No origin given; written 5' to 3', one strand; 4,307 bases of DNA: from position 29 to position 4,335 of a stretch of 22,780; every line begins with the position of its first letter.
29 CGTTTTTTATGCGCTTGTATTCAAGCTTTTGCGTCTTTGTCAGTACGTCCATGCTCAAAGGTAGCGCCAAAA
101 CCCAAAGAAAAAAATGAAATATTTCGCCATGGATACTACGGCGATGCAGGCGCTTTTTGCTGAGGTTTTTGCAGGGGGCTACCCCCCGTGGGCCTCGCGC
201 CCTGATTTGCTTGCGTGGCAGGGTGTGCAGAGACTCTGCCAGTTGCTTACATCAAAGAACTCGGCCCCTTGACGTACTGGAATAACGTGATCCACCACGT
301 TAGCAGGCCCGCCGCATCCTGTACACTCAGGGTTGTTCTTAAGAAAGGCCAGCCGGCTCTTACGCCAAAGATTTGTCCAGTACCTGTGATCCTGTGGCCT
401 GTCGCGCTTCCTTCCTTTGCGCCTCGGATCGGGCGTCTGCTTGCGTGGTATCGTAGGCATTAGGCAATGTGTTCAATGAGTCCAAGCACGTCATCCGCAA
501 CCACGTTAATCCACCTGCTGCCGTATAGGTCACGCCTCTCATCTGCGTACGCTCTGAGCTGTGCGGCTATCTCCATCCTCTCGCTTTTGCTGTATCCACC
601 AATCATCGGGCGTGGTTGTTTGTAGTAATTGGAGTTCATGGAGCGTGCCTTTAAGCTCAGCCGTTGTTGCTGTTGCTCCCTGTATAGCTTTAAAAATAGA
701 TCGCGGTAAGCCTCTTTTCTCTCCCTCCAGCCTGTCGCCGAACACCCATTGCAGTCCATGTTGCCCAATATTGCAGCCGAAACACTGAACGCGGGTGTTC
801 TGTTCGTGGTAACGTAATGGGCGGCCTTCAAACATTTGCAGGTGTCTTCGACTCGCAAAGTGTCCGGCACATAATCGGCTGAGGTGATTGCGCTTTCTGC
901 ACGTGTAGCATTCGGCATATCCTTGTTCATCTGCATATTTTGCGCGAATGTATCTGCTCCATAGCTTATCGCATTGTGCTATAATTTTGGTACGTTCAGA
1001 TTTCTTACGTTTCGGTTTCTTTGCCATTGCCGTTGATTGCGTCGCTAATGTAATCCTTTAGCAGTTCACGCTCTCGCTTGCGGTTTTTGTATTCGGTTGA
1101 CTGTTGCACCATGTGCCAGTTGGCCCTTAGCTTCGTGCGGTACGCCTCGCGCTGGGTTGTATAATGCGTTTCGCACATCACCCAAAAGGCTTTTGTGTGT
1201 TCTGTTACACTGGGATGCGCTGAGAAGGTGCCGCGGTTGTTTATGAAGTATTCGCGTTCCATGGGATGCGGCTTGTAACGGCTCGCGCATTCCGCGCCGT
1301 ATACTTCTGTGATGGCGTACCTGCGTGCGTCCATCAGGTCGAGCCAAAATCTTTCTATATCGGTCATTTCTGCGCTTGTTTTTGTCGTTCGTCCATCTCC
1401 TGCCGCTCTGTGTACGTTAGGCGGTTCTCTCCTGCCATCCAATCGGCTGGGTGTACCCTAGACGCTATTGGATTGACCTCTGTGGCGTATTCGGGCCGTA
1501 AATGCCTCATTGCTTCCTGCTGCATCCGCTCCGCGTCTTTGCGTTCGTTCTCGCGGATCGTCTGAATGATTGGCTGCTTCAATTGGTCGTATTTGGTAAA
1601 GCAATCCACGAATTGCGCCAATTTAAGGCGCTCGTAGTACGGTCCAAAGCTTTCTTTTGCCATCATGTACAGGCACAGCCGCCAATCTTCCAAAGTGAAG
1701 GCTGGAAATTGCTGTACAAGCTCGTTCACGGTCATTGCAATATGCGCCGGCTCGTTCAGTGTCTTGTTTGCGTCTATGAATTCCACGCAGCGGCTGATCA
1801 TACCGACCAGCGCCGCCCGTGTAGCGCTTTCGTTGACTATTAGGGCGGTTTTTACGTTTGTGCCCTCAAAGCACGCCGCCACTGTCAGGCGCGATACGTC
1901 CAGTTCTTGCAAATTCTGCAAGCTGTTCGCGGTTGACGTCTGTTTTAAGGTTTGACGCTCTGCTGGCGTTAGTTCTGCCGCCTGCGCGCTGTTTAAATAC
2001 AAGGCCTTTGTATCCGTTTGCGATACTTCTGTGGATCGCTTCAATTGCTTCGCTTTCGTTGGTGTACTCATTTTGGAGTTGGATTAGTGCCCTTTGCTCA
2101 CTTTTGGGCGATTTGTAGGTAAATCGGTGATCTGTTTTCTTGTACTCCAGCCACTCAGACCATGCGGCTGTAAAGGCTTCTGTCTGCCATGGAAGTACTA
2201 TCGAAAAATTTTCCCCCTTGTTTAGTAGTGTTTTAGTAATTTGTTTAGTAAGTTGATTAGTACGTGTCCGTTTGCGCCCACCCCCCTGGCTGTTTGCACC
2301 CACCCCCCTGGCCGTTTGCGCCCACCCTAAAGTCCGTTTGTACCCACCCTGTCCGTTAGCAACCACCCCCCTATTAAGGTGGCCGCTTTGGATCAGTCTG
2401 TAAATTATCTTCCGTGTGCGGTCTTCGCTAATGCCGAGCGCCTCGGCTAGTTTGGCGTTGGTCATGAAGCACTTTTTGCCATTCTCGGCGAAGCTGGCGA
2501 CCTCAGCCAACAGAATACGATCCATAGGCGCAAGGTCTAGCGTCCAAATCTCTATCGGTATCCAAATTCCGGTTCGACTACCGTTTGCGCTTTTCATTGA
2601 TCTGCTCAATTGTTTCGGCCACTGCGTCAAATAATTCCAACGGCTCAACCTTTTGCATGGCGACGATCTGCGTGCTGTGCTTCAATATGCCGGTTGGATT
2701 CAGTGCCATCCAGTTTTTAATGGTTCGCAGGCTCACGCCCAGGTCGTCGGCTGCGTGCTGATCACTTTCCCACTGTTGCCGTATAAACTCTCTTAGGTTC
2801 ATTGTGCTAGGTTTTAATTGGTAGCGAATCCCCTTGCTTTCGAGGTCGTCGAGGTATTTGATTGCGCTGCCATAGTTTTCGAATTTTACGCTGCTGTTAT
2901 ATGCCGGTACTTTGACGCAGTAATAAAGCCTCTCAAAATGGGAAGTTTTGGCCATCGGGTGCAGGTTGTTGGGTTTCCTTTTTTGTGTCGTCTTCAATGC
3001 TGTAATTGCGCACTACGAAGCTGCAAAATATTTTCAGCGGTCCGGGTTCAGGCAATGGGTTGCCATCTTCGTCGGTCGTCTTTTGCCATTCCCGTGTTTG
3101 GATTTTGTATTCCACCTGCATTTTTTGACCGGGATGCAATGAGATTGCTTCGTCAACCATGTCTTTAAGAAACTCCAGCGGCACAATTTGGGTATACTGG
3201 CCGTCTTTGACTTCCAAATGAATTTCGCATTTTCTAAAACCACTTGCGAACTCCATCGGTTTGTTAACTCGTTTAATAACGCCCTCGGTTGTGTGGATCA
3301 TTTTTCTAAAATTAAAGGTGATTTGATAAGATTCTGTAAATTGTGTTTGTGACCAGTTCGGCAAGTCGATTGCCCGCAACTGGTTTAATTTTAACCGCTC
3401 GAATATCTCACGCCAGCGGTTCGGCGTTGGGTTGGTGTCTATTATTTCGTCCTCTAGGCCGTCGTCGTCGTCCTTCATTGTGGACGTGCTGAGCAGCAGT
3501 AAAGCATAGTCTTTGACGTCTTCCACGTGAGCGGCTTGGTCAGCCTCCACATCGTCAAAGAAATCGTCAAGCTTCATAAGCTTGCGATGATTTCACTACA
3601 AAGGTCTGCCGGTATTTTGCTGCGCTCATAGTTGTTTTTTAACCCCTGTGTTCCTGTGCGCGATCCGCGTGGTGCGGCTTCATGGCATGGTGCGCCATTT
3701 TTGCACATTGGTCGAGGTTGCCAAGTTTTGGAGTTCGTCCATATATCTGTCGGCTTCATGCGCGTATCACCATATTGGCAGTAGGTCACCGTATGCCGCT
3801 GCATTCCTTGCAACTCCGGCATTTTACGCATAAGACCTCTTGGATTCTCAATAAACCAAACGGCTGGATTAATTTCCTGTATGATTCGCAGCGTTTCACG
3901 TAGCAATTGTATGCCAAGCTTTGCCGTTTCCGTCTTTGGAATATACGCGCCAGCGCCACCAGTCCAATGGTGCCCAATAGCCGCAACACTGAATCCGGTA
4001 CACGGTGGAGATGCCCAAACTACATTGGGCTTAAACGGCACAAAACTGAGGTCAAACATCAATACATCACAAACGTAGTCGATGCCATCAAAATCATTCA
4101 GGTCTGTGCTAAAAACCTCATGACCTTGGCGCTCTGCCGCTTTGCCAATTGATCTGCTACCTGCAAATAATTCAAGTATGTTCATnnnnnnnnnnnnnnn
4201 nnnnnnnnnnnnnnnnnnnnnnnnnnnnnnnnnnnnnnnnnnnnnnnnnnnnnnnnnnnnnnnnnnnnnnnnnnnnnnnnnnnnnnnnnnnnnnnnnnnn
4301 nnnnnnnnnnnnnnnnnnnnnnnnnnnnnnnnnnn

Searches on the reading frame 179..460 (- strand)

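Call 22: search_protein_families(library=pfam, proteins=[window:179-460:-], max_evalue=0.01)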
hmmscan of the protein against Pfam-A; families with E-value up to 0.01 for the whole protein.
window:179-460:- (93 aa): 1 family
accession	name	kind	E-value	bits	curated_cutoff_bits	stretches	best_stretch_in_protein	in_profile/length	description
PF01844.29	HNH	-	1.9e-07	31.5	21.4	1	46-86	1-45/47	HNH endonuclease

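Call 23: search_protein_families(library=phrogs, proteins=[window:179-460:-], max_evalue=0.01)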
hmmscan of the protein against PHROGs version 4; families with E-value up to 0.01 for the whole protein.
window:179-460:- (93 aa): 16 families
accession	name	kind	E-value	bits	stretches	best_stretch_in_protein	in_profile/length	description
phrog_589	-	DNA, RNA and nucleotide metabolism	3.3e-23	83.4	1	3-93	46-146/179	HNH endonuclease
phrog_2323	-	DNA, RNA and nucleotide metabolism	3.4e-19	69.9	1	16-92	8-90/113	HNH endonuclease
phrog_144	-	DNA, RNA and nucleotide metabolism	5.1e-19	69.6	1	13-91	53-138/175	HNH endonuclease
phrog_5956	-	DNA, RNA and nucleotide metabolism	1.8e-12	48.1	1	19-90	34-112/138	HNH endonuclease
phrog_4581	-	head and packaging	2.2e-11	44.8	1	17-90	37-113/395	terminase small subunit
phrog_333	-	DNA, RNA and nucleotide metabolism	8.1e-11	43.2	1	28-91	17-84/138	HNH endonuclease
phrog_338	-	DNA, RNA and nucleotide metabolism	1.3e-10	42.1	1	15-89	179-263/340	HNH endonuclease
phrog_7785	-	DNA, RNA and nucleotide metabolism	7.4e-08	33.5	1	42-86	69-112/147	HNH endonuclease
phrog_119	-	DNA, RNA and nucleotide metabolism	1e-07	32.2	1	15-90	174-259/443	HNH endonuclease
phrog_6050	-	DNA, RNA and nucleotide metabolism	2.2e-07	31.1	1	35-90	303-362/402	HNH endonuclease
phrog_1271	-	DNA, RNA and nucleotide metabolism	5e-05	23.9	1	17-89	243-319/361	HNH endonuclease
phrog_3106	-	DNA, RNA and nucleotide metabolism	0.00021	22.1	1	18-90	133-225/252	HNH endonuclease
phrog_2214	-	DNA, RNA and nucleotide metabolism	0.00038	20.7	1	30-89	182-240/429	HNH endonuclease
phrog_32453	-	DNA, RNA and nucleotide metabolism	0.00042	21.5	1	16-89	50-118/175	HNH endonuclease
phrog_8446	-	DNA, RNA and nucleotide metabolism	0.00096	19.9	1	16-83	110-193/211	HNH endonuclease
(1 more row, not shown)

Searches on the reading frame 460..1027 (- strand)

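Call 22: search_protein_families(library=pfam, proteins=[window:539-1027:-, window:460-936:-], max_evalue=0.01)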
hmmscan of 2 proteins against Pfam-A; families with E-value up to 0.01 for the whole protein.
window:539-1027:- (162 aa): 1 family
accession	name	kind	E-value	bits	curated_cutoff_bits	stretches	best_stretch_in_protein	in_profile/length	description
PF05766.18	NinG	-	0.0057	16.9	25.4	1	4-91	64-141/193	Bacteriophage Lambda NinG protein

window:460-936:- (158 aa): 0 families

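Call 23: search_protein_families(library=phrogs, proteins=[window:539-1027:-, window:460-936:-], max_evalue=0.01)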
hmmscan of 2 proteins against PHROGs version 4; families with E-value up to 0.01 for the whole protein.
window:539-1027:- (162 aa): 2 families
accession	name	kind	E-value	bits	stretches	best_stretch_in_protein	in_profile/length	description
phrog_5034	-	DNA, RNA and nucleotide metabolism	1.8e-10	42.1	1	5-92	4-81/138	NinG/ Rap DNA junction specific endonuclease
phrog_171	-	DNA, RNA and nucleotide metabolism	0.0094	16.6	0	6-91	97-172/452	NinG/ Rap DNA junction specific endonuclease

window:460-936:- (158 aa): 0 families

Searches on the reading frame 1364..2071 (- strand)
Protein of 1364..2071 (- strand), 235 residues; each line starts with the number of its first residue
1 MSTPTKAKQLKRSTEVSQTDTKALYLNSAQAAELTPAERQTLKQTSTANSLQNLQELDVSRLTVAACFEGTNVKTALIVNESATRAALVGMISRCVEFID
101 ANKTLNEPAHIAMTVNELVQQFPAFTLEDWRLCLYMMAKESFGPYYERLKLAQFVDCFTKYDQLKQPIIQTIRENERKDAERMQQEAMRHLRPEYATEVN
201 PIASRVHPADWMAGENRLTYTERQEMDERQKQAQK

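Call 22: search_protein_families(library=pfam, proteins=[window:1364-2071:-], max_evalue=0.01)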
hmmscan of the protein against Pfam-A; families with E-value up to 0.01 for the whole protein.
window:1364-2071:- (235 aa): 2 families
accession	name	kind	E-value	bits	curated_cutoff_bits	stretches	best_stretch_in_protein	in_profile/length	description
PF23036.1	TRAPPC10_1st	-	0.00049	19.5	27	1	125-184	200-257/316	Trafficking protein particle complex subunit 10-like, N-terminal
PF12729.13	4HB_MCP_1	-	0.00062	19.8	27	1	146-200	106-160/181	Four helix bundle sensory module for signal transduction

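Call 23: search_protein_families(library=phrogs, proteins=[window:1364-2071:-], max_evalue=0.01)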
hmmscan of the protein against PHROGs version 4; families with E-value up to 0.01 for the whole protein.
window:1364-2071:- (235 aa): 1 family
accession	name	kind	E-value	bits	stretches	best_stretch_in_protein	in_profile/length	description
phrog_35728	-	unknown function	3.2e-08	34.3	1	78-180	50-154/229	-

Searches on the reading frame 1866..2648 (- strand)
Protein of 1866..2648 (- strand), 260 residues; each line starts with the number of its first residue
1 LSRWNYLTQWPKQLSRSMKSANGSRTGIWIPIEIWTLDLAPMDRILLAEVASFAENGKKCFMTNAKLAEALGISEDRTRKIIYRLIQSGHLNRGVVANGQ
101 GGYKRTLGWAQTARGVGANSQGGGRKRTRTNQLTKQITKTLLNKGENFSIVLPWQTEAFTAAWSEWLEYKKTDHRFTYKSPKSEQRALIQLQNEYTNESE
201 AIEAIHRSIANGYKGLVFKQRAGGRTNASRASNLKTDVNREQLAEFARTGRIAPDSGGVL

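Call 22: search_protein_families(library=pfam, proteins=[window:1866-2648:-], max_evalue=0.01)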
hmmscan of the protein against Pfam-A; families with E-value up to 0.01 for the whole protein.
window:1866-2648:- (260 aa): 2 families
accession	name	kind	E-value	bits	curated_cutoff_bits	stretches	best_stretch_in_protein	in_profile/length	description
PF13730.12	HTH_36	-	5.9e-09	36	25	1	39-91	3-55/55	Helix-turn-helix domain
PF21984.2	DnaD_N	-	1.7e-05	25.4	27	1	37-103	12-77/101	DnaD N-terminal domain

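Call 23: search_protein_families(library=phrogs, proteins=[window:1866-2648:-], max_evalue=0.01)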
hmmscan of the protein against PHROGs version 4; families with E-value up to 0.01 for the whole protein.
window:1866-2648:- (260 aa): 9 families
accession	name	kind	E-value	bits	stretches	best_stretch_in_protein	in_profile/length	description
phrog_678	-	DNA, RNA and nucleotide metabolism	1.5e-08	35.6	1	48-233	80-296/346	replication initiation O-like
phrog_270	-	DNA, RNA and nucleotide metabolism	5.8e-08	33.5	1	26-105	31-110/383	replication initiation protein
phrog_428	-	DNA, RNA and nucleotide metabolism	6.9e-08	33.1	1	21-197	84-270/455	replication initiation protein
phrog_2880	-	DNA, RNA and nucleotide metabolism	4.7e-07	30.2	1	15-108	2-96/459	replication initiation protein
phrog_18589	-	unknown function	3.9e-06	27.9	1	161-238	43-118/156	-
phrog_391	-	DNA, RNA and nucleotide metabolism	0.0001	23.1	1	35-95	10-71/298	replication initiation O-like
phrog_2113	-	unknown function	0.00062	20.6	1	52-103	18-69/113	-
phrog_186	-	DNA, RNA and nucleotide metabolism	0.004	17.9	1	43-120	43-118/308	DnaD-like helicase loader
phrog_15053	-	unknown function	0.0069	16.6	0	37-91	42-97/343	-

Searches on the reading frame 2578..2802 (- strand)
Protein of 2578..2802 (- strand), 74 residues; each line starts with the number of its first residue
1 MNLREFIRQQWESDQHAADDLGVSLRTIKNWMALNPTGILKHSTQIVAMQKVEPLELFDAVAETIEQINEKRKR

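Call 41: find_homologous_proteins(query=window:2581-2802:-, max_evalue=0.001)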
Query seq(74 aa) (74 aa): 17 proteins with E <= 0.001 among 17 candidates.
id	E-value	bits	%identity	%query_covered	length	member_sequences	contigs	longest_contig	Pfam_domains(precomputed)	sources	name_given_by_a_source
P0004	7.8e-40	151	97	100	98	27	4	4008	-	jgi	-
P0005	2.7e-33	130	84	100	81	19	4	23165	-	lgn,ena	-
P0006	1.0e-32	129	100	84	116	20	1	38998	-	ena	-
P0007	6.7e-32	126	82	100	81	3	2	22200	-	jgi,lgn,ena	jgi:hypothetical protein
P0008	9.4e-31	122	81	97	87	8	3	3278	-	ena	-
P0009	7.2e-28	113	74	97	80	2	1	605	-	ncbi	-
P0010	1.4e-26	109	70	100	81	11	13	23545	-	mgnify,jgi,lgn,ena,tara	mgnify:FL=1|tara:strand:- start:723 stop:968 length:246 start_codon:yes stop_codon:yes gene_type:com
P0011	8.9e-25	103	68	100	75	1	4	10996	-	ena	-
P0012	2.4e-24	102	66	100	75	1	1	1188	-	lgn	-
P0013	3.9e-23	98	65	97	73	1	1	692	-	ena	-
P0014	3.2e-22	95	63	97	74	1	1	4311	-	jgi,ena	-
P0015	3.5e-22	95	63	97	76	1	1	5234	-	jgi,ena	-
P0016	6.9e-22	94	61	97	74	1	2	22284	-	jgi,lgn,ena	-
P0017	8.7e-22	94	61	97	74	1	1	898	-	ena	-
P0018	2.1e-21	93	60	97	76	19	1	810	-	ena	-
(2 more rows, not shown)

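Call 46: search_protein_families(library=pfam, proteins=[window:2578-2802:-], max_evalue=10)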
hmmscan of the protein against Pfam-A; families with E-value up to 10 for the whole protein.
window:2578-2802:- (74 aa): 2 families
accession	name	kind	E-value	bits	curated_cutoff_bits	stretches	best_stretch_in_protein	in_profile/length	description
PF13384.12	HTH_23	-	0.021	15.1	24.6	1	13-32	19-38/50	Homeodomain-like domain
PF04895.17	Nre_C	-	0.028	14.7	27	1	2-56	54-108/110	Archaeal Nre, C-terminal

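Call 49: predict_structure(alignment_id=A4)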
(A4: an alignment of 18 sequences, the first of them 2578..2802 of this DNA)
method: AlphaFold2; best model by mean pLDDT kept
length: 74 residues; sequences in the alignment: 18
mean_pLDDT: 94.5   pTM: 0.82
mean pLDDT of the five models: 94.5, 63.9, 63.8, 62.5, 62.2
residues with pLDDT >= 90: 66; 70-90: 7; 50-70: 1; < 50: 0
segments of 3 or more residues with pLDDT < 50: none
pLDDT, mean of each block of 10 residues (from residue 1): 95 96 98 97 93 93 96 79
secondary structure, 60 per line:
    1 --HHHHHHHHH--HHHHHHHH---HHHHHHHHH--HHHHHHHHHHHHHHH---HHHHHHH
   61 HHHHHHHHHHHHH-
elements in order: H3-11 H14-21 H25-33 H36-50 H54-73

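Call 54: fold_search(model_id=the predicted structure, library=pdb)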
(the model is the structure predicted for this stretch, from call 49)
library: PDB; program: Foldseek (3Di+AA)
matches with E <= 10: 146; with E <= 0.001: 0
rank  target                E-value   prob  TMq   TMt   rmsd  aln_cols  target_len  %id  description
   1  5w8y_MODEL_1_A        8.7e-01  0.82  0.36  0.41   1.8        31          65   29  Solution Structure of XPH1, a Hybrid Sequence of Xfaso 1 and Pfl 6, Two Cro Proteins With Different Folds (released 2018-07-11)
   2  6tri_B                8.7e-01  0.80  0.56  0.59   3.0        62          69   14  CI-MOR repressor-antirepressor complex of the temperate bacteriophage TP901-1 from Lactococcus lactis (released 2020-08-19)
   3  2b5a_C                9.8e-01  0.41  0.45  0.44   4.7        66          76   20  C.BclI, Control Element of the BclI Restriction-Modification System (released 2006-01-03)
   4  3bd1_B                1.0e+00  0.80  0.59  0.67   3.3        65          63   25  Structure of the Cro protein from putative prophage element Xfaso 1 in Xylella fastidiosa strain Ann-1 (released 2008-03-25)
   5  2ict                  1.7e+00  0.54  0.61  0.51   3.4        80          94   12  Crystal structure of the bacterial antitoxin HigA from Escherichia coli at pH 8.5. Northeast Structural Genomics TARGET  (released 2006-09-26)
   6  2xiu_A                1.7e+00  0.47  0.50  0.55   3.5        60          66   20  High resolution structure of MTSL-tagged CylR2. (released 2011-02-09)
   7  6chv_G                1.7e+00  0.44  0.57  0.49   3.6        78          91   20  Proteus vulgaris HigA antitoxin bound to DNA (released 2019-02-27)
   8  2b5a_B                1.8e+00  0.35  0.47  0.47   4.5        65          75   18  C.BclI, Control Element of the BclI Restriction-Modification System (released 2006-01-03)
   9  2xiu_B                1.9e+00  0.35  0.46  0.51   3.7        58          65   21  High resolution structure of MTSL-tagged CylR2. (released 2011-02-09)
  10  2b5a_A                1.9e+00  0.33  0.47  0.45   4.6        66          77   20  C.BclI, Control Element of the BclI Restriction-Modification System (released 2006-01-03)
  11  6f8s_C                2.0e+00  0.33  0.52  0.43   4.7        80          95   16  Toxin-Antitoxin complex GraTA (released 2018-07-11)
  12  3omt_B                2.1e+00  0.51  0.54  0.58   2.9        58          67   14  Putative antitoxin component, CHU_2935 protein, from Xre family from Prevotella buccae. (released 2010-09-08)
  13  3bd1_A                2.6e+00  0.54  0.57  0.63   2.7        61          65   24  Structure of the Cro protein from putative prophage element Xfaso 1 in Xylella fastidiosa strain Ann-1 (released 2008-03-25)
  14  6f8h_A                2.6e+00  0.28  0.52  0.43   4.8        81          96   16  antitoxin GraA (released 2019-01-30)
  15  6f8h_C                2.6e+00  0.21  0.49  0.42   5.2        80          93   16  antitoxin GraA (released 2019-01-30)
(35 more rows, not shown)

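Call 67: find_encoding_contigs(protein=P0016, flank=6000, max_places=2)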
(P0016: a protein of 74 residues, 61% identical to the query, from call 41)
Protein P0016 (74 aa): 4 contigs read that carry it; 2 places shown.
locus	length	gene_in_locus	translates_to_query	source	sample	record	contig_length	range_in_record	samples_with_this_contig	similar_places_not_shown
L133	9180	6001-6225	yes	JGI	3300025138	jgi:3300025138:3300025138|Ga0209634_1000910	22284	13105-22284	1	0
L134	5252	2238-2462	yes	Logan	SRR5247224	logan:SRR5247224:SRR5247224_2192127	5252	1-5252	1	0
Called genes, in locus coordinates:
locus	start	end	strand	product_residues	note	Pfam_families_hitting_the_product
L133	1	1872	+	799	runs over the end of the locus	-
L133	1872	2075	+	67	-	-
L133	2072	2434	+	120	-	PF08291:Peptidase_M15_3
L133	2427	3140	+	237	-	PF00149:Metallophos (faint)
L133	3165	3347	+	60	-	-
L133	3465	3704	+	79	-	-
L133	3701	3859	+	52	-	-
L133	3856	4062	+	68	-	-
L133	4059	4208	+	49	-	-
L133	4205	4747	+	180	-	PF08800:BT4734-like_N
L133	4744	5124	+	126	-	-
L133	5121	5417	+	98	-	-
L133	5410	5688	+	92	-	-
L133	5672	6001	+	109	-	PF11325:DUF3127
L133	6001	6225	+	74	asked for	-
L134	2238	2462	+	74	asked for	-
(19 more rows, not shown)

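Call 68: find_encoding_contigs(protein=P0011, flank=6000, max_places=2)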
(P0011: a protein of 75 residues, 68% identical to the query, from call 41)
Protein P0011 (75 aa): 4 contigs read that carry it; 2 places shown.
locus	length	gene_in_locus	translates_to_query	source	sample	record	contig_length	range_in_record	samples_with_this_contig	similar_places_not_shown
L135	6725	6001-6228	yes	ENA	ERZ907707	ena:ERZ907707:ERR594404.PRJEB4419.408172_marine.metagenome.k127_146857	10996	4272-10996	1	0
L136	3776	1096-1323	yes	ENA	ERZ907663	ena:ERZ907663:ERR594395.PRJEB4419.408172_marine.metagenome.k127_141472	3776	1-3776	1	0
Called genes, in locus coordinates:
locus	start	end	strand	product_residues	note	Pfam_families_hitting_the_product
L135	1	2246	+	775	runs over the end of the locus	-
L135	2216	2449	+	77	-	-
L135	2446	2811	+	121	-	PF08291:Peptidase_M15_3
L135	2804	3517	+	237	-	-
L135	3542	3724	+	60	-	-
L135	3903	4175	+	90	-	-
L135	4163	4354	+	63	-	-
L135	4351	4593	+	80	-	-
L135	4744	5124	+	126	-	-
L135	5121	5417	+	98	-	-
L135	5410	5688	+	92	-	-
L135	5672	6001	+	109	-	PF11325:DUF3127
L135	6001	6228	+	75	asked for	-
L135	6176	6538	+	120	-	PF21984:DnaD_N (weak), PF13730:HTH_36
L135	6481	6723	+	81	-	?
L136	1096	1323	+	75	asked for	-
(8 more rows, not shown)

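Call 69: find_encoding_contigs(protein=P0010, flank=6000, max_places=3)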
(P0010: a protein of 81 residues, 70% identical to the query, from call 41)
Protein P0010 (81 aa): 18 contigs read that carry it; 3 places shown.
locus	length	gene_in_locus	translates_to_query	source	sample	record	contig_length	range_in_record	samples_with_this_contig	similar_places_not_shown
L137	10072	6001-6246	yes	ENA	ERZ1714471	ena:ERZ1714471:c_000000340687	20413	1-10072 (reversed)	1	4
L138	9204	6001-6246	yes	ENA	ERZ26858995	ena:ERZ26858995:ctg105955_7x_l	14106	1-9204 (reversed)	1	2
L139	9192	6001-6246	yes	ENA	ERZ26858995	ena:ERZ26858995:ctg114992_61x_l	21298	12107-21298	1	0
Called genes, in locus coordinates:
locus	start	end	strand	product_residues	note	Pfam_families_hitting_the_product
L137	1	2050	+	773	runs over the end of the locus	-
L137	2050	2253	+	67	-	-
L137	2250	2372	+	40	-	-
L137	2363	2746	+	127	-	PF08291:Peptidase_M15_3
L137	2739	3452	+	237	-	PF00149:Metallophos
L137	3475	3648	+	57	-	-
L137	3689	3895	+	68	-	-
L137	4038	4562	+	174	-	PF08800:BT4734-like_N (weak)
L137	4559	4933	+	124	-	-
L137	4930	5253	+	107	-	-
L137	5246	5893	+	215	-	PF11325:DUF3127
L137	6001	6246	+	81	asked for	-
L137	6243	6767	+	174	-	-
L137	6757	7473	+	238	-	PF13730:HTH_36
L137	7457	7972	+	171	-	-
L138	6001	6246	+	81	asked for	-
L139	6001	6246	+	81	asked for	-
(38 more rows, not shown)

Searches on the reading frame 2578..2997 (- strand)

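Call 22: search_protein_families(library=pfam, proteins=[window:2578-2997:-], max_evalue=0.01)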
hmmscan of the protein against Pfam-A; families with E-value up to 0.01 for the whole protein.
window:2578-2997:- (139 aa): 0 families

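Call 23: search_protein_families(library=phrogs, proteins=[window:2578-2997:-], max_evalue=0.01)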
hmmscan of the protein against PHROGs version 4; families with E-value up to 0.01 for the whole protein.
window:2578-2997:- (139 aa): 1 family
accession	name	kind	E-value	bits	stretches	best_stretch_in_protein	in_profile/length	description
phrog_6962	-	unknown function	0.0022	19.3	1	67-115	5-53/73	-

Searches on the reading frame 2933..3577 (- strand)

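Call 7: search_protein_families(library=phrogs, proteins=[window:2933-3577:-], max_evalue=0.01)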
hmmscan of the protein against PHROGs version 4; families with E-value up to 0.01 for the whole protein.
window:2933-3577:- (214 aa): 1 family
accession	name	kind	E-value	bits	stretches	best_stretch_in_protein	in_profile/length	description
phrog_4932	-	DNA, RNA and nucleotide metabolism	3.9e-10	40.9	1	98-170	4-76/117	single strand DNA binding protein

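Call 8: search_protein_families(library=pfam, proteins=[window:2933-3577:-], max_evalue=0.01)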
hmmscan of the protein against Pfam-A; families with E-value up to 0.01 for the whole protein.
window:2933-3577:- (214 aa): 1 family
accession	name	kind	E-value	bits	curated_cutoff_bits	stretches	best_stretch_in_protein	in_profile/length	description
PF11325.14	DUF3127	-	4.5e-10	40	27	1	98-166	3-73/85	Domain of unknown function (DUF3127)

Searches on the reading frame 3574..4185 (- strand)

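Call 7: search_protein_families(library=phrogs, proteins=[window:3574-4185:-], max_evalue=0.01)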
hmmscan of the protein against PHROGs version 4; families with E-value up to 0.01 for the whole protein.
window:3574-4185:- (203 aa): 4 families
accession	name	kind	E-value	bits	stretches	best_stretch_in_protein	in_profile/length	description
phrog_757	-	other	2.6e-33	116.2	1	1-199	15-214/247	DNA methyltransferase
phrog_363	-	other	7.8e-13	49.2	1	1-121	54-171/327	DNA methyltransferase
phrog_2882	-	other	3.1e-11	44.1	2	12-69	32-87/262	DNA methyltransferase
phrog_116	-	other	4.2e-07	29.7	1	49-123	267-330/779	DNA methyltransferase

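Call 8: search_protein_families(library=pfam, proteins=[window:3574-4185:-], max_evalue=0.01)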
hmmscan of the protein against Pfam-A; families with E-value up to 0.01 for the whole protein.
window:3574-4185:- (203 aa): 1 family
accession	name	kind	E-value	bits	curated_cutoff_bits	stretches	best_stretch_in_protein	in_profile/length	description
PF00145.23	DNA_methylase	-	5.6e-06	26.4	22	1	53-121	62-117/324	C-5 cytosine-specific DNA methylase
